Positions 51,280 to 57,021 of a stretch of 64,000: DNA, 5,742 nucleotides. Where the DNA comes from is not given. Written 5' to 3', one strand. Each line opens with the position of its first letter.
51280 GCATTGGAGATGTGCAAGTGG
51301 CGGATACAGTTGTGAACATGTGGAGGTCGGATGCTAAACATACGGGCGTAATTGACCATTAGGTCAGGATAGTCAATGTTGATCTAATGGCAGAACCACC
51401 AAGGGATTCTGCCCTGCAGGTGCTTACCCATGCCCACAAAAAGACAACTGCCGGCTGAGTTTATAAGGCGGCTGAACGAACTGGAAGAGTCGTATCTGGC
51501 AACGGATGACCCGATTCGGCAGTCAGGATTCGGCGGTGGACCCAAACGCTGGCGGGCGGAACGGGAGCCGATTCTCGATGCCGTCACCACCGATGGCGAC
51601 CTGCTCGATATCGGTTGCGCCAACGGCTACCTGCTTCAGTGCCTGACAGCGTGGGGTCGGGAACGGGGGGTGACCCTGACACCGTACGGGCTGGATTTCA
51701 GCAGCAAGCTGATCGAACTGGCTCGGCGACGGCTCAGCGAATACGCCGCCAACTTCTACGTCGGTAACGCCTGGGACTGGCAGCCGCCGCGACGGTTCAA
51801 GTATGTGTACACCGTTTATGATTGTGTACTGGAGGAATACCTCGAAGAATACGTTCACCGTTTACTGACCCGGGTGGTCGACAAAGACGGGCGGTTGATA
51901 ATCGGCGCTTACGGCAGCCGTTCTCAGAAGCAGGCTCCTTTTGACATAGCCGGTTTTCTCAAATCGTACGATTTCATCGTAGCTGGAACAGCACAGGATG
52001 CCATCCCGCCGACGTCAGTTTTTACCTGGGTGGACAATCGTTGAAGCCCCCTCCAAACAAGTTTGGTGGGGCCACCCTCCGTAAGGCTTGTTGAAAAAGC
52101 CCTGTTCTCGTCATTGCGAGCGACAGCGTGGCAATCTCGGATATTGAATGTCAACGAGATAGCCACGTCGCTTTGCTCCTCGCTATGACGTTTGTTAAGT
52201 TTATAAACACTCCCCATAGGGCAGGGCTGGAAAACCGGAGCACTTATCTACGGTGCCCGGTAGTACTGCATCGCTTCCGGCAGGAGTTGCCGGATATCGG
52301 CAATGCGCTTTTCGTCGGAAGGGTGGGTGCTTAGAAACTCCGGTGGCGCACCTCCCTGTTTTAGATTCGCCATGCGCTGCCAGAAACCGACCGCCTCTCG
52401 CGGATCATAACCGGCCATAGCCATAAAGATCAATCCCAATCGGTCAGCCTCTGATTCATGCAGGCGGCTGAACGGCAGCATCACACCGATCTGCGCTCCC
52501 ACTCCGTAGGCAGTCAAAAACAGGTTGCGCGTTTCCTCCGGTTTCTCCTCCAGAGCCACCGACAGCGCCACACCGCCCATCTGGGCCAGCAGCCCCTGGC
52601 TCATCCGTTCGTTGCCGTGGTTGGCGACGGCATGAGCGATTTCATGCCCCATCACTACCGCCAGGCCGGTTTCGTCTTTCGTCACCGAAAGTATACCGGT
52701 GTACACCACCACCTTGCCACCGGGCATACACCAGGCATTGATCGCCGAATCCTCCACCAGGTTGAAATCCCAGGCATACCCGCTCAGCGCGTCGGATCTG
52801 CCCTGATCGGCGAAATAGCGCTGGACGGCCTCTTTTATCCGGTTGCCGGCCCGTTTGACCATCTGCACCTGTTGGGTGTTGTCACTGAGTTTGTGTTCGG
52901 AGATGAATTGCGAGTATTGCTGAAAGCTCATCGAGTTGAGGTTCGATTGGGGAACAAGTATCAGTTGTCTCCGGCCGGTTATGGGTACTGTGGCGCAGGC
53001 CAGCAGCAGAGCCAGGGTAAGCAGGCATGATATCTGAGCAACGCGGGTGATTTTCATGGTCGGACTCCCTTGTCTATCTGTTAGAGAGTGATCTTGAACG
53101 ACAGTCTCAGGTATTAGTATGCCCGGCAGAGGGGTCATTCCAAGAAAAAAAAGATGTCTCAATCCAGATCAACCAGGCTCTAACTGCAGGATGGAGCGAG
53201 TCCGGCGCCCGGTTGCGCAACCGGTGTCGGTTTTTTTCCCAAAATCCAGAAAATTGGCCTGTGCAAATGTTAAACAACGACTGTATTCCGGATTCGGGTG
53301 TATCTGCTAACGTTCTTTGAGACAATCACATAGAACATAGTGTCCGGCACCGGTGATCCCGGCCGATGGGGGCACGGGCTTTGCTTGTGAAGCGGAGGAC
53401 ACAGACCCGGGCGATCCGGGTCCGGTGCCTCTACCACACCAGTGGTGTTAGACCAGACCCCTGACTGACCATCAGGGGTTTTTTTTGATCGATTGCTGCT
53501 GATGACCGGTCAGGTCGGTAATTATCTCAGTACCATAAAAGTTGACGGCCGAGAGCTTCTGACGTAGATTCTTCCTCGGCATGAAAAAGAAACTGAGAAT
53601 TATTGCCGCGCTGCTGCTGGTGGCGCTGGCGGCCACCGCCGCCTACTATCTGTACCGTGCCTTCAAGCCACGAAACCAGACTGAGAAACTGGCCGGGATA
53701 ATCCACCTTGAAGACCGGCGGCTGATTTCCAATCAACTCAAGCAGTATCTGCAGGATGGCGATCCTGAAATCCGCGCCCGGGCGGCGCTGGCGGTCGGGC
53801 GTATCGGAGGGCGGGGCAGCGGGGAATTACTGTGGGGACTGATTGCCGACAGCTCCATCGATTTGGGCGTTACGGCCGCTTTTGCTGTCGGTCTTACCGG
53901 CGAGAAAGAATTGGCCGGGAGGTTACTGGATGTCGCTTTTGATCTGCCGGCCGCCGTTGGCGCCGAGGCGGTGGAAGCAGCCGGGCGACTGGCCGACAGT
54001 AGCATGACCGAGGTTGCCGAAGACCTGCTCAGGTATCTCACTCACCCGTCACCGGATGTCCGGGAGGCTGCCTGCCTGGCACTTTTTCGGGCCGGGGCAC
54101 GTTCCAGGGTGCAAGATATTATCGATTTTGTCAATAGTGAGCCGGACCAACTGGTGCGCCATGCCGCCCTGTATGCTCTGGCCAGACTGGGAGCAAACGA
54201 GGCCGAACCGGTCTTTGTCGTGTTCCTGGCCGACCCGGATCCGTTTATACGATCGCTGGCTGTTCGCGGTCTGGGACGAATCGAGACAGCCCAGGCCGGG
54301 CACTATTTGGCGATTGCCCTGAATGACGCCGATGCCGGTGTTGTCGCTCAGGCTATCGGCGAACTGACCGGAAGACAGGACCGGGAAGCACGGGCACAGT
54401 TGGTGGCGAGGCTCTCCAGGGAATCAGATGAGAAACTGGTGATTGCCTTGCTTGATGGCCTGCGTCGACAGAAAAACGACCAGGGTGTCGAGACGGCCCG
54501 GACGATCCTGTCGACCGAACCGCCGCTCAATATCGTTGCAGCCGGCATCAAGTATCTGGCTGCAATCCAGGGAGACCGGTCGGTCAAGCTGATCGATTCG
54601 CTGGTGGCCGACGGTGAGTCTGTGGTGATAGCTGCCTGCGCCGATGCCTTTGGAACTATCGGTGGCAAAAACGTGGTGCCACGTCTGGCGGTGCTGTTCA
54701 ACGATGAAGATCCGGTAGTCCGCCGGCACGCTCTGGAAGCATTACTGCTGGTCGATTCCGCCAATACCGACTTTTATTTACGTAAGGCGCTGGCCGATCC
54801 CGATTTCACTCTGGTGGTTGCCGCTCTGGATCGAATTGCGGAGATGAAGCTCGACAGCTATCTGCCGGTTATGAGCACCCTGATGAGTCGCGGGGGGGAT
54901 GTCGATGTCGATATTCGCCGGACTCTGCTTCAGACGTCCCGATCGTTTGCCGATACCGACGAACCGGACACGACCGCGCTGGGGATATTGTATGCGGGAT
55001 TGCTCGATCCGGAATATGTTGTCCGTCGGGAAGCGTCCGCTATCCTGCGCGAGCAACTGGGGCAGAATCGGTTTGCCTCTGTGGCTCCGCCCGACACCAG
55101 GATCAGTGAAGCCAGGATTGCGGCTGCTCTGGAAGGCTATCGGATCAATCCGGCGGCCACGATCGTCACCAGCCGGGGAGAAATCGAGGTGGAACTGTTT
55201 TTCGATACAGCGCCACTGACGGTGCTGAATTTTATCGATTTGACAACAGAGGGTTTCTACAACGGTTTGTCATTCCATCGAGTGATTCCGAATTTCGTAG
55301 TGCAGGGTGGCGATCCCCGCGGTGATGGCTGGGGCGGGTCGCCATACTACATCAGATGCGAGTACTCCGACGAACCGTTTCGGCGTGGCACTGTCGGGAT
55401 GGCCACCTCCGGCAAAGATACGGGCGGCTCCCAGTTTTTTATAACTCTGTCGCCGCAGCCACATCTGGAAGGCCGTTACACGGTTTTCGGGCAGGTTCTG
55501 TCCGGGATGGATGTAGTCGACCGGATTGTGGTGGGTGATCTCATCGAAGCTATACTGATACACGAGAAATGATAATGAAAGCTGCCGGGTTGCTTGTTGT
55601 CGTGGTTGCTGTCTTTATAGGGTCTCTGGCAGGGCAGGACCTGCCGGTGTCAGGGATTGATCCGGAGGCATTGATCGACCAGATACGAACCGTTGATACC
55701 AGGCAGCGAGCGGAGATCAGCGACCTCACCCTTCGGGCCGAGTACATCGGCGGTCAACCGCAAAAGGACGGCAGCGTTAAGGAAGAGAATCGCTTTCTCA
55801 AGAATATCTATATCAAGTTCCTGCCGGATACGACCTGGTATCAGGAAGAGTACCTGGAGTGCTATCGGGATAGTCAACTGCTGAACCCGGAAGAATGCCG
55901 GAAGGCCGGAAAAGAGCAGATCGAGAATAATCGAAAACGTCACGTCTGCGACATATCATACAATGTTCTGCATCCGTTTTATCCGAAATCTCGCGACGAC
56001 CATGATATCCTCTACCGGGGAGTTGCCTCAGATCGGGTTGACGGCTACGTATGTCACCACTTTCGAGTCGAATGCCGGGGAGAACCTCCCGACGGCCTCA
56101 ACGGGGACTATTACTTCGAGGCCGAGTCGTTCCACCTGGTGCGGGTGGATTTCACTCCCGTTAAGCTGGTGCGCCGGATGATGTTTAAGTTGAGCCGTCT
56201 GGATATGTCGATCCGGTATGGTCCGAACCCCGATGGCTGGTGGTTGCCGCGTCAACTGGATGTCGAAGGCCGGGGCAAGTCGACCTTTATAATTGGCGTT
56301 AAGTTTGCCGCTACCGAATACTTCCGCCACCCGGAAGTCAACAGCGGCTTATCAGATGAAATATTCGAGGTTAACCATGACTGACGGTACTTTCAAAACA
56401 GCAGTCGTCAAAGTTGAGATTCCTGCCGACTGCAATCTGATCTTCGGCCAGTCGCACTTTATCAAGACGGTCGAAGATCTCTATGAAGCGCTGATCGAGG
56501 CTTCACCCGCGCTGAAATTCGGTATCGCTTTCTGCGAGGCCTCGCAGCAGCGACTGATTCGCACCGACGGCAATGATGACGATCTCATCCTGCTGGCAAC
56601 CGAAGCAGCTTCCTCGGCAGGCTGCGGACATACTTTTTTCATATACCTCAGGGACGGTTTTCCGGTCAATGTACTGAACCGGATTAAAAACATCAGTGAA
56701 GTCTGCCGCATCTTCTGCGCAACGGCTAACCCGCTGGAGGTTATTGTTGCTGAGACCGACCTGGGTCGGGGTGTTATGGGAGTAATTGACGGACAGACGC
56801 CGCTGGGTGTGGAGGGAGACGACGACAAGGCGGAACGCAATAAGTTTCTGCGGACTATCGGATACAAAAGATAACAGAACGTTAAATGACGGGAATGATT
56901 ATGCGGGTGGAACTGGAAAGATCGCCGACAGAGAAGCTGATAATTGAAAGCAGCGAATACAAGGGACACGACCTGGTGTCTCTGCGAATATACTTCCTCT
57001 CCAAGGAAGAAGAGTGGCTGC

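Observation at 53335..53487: Stand-alone pseudoknot-capable ncRNA candidate with its own terminator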

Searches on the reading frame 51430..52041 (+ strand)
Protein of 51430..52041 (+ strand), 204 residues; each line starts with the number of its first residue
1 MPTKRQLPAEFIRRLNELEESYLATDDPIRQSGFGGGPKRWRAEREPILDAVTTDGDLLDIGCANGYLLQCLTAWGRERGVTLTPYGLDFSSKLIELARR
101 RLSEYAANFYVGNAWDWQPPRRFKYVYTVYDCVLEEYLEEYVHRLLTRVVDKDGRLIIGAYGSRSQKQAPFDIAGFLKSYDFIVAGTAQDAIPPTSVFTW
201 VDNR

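Call 16: search_protein_families(library=pfam, proteins=[window:51430-52041:+])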
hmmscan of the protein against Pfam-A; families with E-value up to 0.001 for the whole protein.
window:51430-52041:+ (204 aa): 4 families
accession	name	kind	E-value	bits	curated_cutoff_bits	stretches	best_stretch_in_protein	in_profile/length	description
PF13649.12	Methyltransf_25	-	1.4e-07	32.5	27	1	59-144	2-88/97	Methyltransferase domain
PF13847.12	Methyltransf_31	-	3.7e-06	27.1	27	1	57-162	6-113/145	Methyltransferase domain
PF13489.12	Methyltransf_23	-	1.9e-05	24.9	27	1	40-129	8-88/164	Methyltransferase domain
PF08241.18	Methyltransf_11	-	0.00024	22.1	21.2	1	59-158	1-95/95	Methyltransferase domain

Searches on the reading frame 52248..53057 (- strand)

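Call 16: search_protein_families(library=pfam, proteins=[window:52248-53057:-])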
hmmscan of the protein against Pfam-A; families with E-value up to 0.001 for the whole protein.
window:52248-53057:- (269 aa): 1 family
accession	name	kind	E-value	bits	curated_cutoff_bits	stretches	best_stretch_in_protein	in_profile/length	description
PF01435.24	Peptidase_M48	-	2.3e-37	129.1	20.3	1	73-257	6-184/186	Peptidase family M48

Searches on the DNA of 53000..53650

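Call 4: search_rna_families(source=window, start=53000, end=53650, threshold=evalue, max_evalue=10, show_alignments=3)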
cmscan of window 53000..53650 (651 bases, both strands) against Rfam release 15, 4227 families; matches with E-value up to 10: 7.
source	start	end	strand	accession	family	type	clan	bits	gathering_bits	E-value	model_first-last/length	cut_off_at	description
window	53426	53486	+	RF02278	Betaproteobacteria_toxic_sRNA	Gene; sRNA;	-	25.5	50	0.0068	1-64/64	no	Betaproteobacteria toxic small RNA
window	53405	53486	+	RF02837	anti-hemB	Gene; sRNA;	-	19.3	49.5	0.054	1-81/81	no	Burkholderia RNA 7 (anti-hemB)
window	53427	53483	+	RF02083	OrzO-P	Gene; antitoxin;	-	16.4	60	6.9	1-76/76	no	OrzO-P RNA antitoxin family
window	53443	53486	+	RF02399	NsiR1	Gene; sRNA;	-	15.6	39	2.4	1-60/60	no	Nitrogen stress-induced RNA 1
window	53543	53619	+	RF00223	IRES_Bip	Cis-reg; IRES;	-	14.8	40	0.031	1-263/263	no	bip internal ribosome entry site (IRES)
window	53088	53221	+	RF02170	PVT1_7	Gene; lncRNA;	-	11.7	80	9.7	1-137/137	no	Pvt1 oncogene conserved region 7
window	53495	53564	+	RF01139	sR2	Gene; snRNA; snoRNA; CD-box;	-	11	42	9.5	1-57/57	no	Small nucleolar RNA sR2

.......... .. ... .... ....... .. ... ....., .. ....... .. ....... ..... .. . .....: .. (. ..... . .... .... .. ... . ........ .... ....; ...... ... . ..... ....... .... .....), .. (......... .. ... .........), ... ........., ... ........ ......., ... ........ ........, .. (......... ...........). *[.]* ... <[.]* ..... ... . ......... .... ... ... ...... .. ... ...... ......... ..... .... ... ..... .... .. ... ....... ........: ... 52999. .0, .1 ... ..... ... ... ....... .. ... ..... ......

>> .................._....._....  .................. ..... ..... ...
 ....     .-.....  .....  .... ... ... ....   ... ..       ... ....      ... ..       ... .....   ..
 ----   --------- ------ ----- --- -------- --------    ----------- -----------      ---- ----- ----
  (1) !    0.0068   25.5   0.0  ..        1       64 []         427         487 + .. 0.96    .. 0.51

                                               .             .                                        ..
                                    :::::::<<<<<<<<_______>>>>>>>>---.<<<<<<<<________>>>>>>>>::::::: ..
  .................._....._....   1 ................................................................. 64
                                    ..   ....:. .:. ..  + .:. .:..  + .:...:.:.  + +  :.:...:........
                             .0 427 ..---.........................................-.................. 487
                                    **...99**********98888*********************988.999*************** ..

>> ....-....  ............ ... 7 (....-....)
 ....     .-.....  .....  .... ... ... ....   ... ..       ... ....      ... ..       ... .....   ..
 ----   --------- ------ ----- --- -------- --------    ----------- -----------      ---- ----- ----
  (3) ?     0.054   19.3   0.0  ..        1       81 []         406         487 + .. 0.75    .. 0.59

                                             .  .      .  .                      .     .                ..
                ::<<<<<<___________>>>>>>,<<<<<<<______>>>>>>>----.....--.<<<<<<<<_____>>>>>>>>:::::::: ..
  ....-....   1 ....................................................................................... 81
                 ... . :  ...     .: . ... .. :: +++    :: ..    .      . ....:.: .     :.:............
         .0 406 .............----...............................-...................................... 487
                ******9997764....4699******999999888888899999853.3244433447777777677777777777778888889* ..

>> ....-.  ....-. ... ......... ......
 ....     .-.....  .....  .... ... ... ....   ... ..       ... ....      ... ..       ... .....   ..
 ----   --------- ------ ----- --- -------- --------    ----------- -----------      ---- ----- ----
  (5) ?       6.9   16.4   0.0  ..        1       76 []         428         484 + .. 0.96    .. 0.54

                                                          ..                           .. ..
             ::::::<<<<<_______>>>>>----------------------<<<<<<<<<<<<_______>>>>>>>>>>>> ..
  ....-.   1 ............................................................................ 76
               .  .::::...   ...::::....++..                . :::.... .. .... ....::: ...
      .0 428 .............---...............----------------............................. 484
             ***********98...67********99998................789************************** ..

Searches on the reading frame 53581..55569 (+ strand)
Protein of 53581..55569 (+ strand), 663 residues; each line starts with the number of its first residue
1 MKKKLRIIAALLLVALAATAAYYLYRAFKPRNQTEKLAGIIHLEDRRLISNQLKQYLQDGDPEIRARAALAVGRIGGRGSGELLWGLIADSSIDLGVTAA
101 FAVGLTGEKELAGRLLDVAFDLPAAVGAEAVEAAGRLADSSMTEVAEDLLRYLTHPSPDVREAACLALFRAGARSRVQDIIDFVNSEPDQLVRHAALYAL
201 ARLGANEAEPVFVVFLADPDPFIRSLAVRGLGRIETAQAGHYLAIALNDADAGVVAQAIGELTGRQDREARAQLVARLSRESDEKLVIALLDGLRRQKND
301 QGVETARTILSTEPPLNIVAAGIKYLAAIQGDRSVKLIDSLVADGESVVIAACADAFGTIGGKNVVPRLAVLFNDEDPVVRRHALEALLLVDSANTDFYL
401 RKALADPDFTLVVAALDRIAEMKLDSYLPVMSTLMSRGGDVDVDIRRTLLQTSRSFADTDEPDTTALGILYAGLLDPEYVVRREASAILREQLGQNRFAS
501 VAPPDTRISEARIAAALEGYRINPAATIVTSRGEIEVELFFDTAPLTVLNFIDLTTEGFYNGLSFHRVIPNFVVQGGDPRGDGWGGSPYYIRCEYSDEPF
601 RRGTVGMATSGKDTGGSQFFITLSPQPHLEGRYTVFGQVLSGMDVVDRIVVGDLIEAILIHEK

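Call 15: find_related_loci(query=window:53581-55569:+, collection=genome_contigs, flank=2500)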
Query window:53581-55569:+ (663 aa) in genome_contigs; peptide patterns used: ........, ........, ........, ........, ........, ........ (x = any residue, [..] = any of these).
145 stretches matched a pattern; 7 encode a relative of the query (tblastn E <= 1e-3); 7 distinct loci.
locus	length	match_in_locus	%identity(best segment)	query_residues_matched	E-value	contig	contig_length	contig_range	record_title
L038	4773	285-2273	61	1-663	0e+0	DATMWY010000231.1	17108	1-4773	MAG TPA_asm: Candidatus Deferrimicrobium sp. isolate SMAG_U13106 k141_305497, whole genome shotgun sequence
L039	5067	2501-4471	53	4-663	0e+0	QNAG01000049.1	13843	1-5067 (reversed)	MAG: Candidatus Zixiibacteriota bacterium isolate B120_G9 B120_Guay9_scaffold_04156, whole genome shotgun sequence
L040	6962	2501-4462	52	1-654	0e+0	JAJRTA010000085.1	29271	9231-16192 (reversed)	MAG: Candidatus Zixiibacteriota bacterium isolate Dive96_bin1.186 k141_1803690, whole genome shotgun sequence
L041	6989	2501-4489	50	1-662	0e+0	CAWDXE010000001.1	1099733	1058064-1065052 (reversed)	MAG: uncultured candidate division Zixibacteria bacterium isolate MFD05942.bin.2.290 genome assembly, contig: contig_101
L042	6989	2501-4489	63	1-663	0e+0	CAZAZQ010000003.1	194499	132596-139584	MAG TPA_asm: uncultured Ignavibacteriales bacterium isolate SRP338002_co1_91 genome assembly, contig: NODE_68_length_194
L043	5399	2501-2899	47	526-649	4e-30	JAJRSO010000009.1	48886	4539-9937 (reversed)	MAG: Calditrichota bacterium isolate Dive96_bin1.111 k141_833058, whole genome shotgun sequence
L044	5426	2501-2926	40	524-649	9e-22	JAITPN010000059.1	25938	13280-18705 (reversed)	MAG: Prevotellaceae bacterium isolate Pq454_bin27 k119_3453913, whole genome shotgun sequence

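Call 16: search_protein_families(library=pfam, proteins=[window:53581-55569:+])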
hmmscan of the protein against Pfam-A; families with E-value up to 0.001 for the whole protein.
window:53581-55569:+ (663 aa): 7 families
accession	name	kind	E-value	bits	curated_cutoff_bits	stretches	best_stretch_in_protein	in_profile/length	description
PF00160.26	Pro_isomerase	-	4.9e-43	147.5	21.7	1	527-651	3-139/159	Cyclophilin type peptidyl-prolyl cis-trans isomerase/CLD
PF13646.12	HEAT_2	-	1.5e-36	124.9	27.7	5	180-259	4-83/88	HEAT repeats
PF02985.28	HEAT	-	4.7e-18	64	23.5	0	149-168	5-24/31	HEAT repeat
PF13513.12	HEAT_EZ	-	2.5e-12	47.5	27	0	192-234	3-55/55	HEAT-like repeat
PF12717.13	Cnd1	-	1.5e-06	28.8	26.4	0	50-74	23-47/162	non-SMC mitotic condensation complex subunit 1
PF01602.26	Adaptin_N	-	4.2e-06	26.1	37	0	132-205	101-180/524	Adaptin N terminal region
PF00514.29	Arm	-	8e-05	23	20.6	0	149-168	17-36/41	Armadillo/beta-catenin-like repeat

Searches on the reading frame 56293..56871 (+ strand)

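Call 37: search_protein_families(library=pfam, proteins=[window:56293-56871:+])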
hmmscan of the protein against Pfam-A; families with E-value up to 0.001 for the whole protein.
window:56293-56871:+ (193 aa): 1 family
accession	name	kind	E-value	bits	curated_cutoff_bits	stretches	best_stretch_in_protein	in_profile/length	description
PF04008.19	Adenosine_kin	-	4.7e-73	244.5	25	1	39-192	1-154/154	Adenosine specific kinase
